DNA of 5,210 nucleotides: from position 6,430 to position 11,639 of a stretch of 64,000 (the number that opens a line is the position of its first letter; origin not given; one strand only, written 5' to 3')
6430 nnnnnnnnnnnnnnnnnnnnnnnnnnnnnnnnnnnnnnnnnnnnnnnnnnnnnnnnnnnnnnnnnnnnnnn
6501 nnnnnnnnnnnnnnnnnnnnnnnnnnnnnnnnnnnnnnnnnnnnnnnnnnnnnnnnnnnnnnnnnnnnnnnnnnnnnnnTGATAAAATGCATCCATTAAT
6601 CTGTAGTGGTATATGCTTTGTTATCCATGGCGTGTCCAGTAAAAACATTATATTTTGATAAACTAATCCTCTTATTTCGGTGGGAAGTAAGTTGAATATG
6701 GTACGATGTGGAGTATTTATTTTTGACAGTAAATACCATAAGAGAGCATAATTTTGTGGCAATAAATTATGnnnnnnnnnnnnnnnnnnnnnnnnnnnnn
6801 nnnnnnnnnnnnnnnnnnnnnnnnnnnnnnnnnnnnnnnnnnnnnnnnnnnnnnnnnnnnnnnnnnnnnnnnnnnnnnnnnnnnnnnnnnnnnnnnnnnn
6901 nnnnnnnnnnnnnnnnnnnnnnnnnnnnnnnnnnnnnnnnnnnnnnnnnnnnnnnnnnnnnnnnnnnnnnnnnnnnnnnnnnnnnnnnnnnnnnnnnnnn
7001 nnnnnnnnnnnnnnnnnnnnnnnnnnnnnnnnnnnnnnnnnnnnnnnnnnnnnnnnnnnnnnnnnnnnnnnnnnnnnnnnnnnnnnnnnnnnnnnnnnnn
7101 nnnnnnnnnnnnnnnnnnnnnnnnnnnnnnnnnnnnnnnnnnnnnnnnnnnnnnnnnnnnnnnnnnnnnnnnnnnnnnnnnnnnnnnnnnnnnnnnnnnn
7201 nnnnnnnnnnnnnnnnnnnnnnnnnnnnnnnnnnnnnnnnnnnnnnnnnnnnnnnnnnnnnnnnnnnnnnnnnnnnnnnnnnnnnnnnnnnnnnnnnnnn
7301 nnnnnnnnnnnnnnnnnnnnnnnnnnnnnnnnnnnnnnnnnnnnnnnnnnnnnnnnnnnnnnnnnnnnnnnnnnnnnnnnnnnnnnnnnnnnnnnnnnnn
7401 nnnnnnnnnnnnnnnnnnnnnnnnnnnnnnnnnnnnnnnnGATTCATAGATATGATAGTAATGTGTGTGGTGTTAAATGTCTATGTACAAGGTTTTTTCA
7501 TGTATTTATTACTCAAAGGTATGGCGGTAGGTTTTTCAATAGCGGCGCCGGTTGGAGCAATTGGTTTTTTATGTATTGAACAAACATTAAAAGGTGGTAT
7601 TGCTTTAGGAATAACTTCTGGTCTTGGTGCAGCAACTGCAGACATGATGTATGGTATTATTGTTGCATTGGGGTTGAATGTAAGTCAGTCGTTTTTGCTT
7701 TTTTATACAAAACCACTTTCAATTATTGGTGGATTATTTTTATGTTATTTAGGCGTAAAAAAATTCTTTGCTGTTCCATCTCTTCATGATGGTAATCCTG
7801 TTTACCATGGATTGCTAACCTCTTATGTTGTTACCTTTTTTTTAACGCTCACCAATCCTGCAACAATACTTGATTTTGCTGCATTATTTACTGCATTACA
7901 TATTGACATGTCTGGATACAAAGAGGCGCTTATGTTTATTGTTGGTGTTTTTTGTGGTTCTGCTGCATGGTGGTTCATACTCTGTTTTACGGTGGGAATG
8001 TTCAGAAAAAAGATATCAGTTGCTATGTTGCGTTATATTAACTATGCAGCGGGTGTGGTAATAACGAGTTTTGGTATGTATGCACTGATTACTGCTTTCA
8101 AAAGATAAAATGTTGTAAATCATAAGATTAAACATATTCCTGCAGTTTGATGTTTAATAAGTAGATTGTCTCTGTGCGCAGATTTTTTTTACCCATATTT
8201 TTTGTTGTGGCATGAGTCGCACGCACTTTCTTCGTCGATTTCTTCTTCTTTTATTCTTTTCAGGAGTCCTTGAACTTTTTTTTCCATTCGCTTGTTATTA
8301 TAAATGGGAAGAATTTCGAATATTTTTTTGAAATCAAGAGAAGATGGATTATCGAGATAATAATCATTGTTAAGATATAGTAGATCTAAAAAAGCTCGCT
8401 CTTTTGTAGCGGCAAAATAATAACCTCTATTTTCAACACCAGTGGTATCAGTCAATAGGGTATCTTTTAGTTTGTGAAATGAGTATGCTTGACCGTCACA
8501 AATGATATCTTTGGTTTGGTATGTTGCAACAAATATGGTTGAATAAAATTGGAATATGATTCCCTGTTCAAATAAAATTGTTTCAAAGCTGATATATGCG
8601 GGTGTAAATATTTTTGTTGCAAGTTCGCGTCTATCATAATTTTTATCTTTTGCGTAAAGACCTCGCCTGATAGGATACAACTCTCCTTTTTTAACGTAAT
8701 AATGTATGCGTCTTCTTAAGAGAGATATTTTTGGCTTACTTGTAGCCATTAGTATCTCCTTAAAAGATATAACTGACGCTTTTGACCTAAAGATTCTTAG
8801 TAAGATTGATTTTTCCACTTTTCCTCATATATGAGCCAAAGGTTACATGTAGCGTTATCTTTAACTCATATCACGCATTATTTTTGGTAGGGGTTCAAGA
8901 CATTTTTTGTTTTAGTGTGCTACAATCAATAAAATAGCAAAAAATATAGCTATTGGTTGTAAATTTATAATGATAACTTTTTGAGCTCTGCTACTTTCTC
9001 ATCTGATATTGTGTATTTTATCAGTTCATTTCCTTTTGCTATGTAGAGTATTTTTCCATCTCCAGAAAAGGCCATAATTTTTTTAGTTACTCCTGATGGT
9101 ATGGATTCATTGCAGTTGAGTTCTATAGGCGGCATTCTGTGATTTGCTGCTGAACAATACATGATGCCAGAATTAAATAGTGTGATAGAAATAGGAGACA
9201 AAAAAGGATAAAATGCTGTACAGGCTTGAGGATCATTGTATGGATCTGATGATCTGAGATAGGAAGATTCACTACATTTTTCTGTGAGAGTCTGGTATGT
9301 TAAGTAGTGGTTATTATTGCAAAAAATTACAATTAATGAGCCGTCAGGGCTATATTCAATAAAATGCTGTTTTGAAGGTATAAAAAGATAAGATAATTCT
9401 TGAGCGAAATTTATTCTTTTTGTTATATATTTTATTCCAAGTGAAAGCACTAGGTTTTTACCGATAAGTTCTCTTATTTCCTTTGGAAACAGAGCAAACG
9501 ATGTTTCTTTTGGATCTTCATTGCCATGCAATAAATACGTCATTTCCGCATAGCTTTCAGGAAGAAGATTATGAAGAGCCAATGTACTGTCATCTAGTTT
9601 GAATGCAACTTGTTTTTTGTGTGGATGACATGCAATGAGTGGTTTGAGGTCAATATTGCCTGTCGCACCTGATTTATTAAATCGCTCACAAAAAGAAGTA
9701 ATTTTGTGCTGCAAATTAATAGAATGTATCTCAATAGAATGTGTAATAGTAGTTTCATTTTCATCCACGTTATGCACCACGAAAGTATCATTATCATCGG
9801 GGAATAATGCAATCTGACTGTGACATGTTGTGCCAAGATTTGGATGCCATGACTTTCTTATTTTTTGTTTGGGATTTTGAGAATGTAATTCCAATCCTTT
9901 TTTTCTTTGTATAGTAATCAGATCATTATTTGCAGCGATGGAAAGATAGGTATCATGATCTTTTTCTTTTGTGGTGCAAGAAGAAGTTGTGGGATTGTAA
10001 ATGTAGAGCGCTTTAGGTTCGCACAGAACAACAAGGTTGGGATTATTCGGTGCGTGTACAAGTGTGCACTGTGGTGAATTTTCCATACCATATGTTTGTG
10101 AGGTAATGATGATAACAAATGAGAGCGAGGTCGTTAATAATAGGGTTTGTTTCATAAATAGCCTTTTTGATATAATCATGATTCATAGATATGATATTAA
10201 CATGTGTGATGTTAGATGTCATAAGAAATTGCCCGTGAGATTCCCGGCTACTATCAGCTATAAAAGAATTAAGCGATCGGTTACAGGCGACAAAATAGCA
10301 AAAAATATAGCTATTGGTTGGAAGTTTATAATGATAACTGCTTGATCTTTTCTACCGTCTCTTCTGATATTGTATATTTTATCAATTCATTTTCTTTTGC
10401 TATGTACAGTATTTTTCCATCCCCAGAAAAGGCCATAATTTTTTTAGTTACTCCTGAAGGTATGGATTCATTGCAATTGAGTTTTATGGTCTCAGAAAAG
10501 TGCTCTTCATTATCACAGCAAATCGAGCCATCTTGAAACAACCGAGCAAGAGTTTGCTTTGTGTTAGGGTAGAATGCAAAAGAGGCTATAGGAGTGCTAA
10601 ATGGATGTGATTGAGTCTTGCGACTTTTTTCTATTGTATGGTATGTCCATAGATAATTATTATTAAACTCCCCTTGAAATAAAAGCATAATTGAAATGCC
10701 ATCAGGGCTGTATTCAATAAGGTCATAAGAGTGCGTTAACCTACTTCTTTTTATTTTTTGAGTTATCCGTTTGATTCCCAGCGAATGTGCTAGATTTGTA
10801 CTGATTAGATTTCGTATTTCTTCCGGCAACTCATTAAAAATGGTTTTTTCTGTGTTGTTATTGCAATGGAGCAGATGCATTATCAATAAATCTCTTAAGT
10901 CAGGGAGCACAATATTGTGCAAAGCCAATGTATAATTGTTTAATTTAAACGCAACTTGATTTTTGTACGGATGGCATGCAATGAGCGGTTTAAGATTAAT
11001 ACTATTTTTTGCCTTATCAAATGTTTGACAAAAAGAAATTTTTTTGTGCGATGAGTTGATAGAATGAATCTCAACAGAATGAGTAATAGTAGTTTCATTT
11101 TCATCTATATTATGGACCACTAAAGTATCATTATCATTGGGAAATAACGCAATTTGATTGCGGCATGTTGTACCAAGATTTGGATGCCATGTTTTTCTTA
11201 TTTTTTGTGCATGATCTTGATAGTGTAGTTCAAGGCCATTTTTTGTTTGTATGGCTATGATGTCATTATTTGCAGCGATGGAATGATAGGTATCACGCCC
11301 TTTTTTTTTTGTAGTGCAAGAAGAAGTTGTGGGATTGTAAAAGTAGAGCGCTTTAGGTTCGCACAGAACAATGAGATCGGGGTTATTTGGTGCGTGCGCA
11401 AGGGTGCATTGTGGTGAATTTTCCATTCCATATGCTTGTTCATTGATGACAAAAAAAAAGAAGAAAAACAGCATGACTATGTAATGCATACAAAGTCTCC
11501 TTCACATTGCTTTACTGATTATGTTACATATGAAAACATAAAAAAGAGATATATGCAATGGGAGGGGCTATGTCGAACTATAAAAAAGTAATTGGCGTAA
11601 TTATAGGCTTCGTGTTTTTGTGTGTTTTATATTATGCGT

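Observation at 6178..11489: Three tandem paralogues of a secreted beta-propeller-like protein have near-identical ends and divergent middles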

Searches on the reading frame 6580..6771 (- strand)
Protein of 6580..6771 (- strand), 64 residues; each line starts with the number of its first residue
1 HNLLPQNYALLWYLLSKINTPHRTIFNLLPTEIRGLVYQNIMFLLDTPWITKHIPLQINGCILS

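Call 32: search_protein_families(library=pfam, proteins=[window:6580-6771:-], max_evalue=10)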
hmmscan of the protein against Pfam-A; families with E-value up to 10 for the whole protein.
seq(64 aa): 1 family
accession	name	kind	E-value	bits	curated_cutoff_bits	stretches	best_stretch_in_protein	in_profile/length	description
PF24864.1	DUF7730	-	0.19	11.4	27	1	24-42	7-25/235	Domain of unknown function (DUF7730)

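Call 54: search_solved_structures(query=A6, max_evalue=10, show_alignments=3)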
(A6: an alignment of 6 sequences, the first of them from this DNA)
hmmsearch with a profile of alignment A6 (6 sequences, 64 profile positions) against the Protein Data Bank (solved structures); distinct sequences matched with E-value up to 10: 3.
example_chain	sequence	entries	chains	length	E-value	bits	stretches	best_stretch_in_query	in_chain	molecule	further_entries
3g06_A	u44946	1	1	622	1.7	11.7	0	24-38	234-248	SspH2 (Leucine-rich repeat protein)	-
3hjl_A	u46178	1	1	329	2.1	11.5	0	21-44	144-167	Flagellar motor switch protein fliG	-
9ikb_G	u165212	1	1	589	3.9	10.6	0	5-22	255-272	Kinesin-associated protein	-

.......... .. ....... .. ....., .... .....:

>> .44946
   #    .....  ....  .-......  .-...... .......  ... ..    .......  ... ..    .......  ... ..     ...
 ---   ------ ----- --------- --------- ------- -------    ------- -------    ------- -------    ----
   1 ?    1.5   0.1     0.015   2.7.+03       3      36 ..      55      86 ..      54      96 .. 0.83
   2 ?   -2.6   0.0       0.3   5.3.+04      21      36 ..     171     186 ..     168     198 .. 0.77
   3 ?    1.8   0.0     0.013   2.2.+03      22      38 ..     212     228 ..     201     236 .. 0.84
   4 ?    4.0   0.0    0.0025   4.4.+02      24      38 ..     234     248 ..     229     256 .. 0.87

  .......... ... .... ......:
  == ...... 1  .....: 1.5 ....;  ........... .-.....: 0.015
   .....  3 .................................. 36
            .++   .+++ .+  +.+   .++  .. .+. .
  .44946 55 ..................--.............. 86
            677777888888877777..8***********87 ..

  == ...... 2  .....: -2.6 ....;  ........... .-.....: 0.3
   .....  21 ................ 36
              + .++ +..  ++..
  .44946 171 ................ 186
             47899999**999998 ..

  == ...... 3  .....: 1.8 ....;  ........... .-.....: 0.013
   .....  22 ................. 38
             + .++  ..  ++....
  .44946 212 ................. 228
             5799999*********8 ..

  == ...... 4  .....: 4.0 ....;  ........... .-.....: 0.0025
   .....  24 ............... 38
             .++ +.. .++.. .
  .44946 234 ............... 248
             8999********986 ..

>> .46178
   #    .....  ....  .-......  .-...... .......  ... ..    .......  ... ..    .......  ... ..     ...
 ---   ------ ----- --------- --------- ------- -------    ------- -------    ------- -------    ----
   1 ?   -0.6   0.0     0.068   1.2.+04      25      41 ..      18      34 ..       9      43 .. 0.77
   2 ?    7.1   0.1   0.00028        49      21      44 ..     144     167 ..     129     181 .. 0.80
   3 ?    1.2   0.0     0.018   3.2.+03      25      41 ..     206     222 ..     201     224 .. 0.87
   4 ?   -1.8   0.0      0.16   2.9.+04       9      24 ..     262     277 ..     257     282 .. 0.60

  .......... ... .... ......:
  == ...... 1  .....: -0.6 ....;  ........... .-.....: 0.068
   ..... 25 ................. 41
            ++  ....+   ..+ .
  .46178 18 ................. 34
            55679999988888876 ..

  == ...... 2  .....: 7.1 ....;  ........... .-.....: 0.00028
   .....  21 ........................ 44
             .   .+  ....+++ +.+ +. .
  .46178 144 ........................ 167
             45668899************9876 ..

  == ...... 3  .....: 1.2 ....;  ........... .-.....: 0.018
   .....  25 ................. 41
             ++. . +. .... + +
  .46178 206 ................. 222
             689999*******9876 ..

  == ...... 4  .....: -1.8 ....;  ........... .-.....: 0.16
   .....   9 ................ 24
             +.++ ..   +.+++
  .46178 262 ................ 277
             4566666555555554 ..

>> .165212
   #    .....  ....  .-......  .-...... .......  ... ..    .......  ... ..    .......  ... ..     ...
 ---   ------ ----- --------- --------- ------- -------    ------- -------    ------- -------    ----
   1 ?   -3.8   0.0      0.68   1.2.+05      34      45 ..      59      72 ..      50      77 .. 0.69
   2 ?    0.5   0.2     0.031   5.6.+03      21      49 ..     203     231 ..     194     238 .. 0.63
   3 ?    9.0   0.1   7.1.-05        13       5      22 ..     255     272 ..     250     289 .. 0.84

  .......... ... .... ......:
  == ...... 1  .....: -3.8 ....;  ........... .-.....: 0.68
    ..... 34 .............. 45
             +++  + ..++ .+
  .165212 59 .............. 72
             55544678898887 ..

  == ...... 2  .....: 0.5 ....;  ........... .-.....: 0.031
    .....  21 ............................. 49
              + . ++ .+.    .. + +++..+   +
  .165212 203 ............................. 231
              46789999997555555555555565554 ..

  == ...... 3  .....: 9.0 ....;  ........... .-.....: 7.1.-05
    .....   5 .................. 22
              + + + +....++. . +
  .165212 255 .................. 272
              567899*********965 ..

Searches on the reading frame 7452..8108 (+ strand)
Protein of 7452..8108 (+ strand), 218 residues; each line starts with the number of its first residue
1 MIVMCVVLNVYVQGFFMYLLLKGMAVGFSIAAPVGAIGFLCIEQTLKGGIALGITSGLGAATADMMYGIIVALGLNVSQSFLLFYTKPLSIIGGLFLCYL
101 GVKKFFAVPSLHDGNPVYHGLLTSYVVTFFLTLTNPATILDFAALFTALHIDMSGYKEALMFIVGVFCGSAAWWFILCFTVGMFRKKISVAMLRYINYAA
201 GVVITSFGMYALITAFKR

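Call 15: search_protein_families(library=pfam, proteins=[window:7452-8108:+], max_evalue=0.001)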
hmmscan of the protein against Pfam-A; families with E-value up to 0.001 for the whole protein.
window:7452-8108:+ (218 aa): 1 family
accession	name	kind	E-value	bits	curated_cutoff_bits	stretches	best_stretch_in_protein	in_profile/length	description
PF01810.24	LysE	-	1.2e-21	77.5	25.6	1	29-213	2-191/193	LysE type translocator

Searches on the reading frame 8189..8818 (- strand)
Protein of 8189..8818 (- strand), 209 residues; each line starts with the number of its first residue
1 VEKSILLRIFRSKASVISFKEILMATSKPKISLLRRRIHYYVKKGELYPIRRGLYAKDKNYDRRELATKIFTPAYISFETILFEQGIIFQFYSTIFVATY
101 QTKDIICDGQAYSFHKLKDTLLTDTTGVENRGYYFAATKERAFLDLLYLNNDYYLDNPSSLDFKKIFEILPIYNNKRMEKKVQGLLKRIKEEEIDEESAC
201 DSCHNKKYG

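Call 15: search_protein_families(library=pfam, proteins=[window:8189-8818:-], max_evalue=0.001)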
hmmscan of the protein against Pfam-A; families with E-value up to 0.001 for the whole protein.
window:8189-8818:- (209 aa): 1 family
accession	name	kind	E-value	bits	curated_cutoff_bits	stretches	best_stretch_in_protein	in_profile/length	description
PF13338.12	AbiEi_4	-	8.8e-06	26.2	25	1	5-56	2-47/49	Transcriptional regulator, AbiEi antitoxin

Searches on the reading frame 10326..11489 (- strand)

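Call 4: search_protein_families(library=pfam, proteins=[window:10326-11489:-], max_evalue=1)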
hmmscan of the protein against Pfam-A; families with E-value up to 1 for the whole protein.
window:10326-11489:- (387 aa): 3 families
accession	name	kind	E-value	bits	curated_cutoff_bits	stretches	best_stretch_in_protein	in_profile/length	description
PF23414.1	Beta-prop_EML_2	-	3.6e-05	23.7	90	1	286-384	27-119/266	Echinoderm microtubule-associated protein second beta-propeller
PF20940.2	SSV1_D-63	-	0.0087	16.5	27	1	213-255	5-45/60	Sulfolobus spindle-shape virus 1, protein D-63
PF23915.1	SusG_C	-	0.22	12.3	27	1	119-140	10-31/62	Alpha-amylase SusG C-terminal domain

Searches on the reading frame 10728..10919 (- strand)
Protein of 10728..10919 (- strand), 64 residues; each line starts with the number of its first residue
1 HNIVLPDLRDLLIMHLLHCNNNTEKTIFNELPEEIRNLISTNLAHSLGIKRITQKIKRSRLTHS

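Call 32: search_protein_families(library=pfam, proteins=[window:10728-10919:-], max_evalue=10)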
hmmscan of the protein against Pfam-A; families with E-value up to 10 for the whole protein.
seq(64 aa): 1 family
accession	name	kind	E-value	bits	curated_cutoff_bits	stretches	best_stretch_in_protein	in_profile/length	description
PF20940.2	SSV1_D-63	-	0.0019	18.6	27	1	23-62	5-42/60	Sulfolobus spindle-shape virus 1, protein D-63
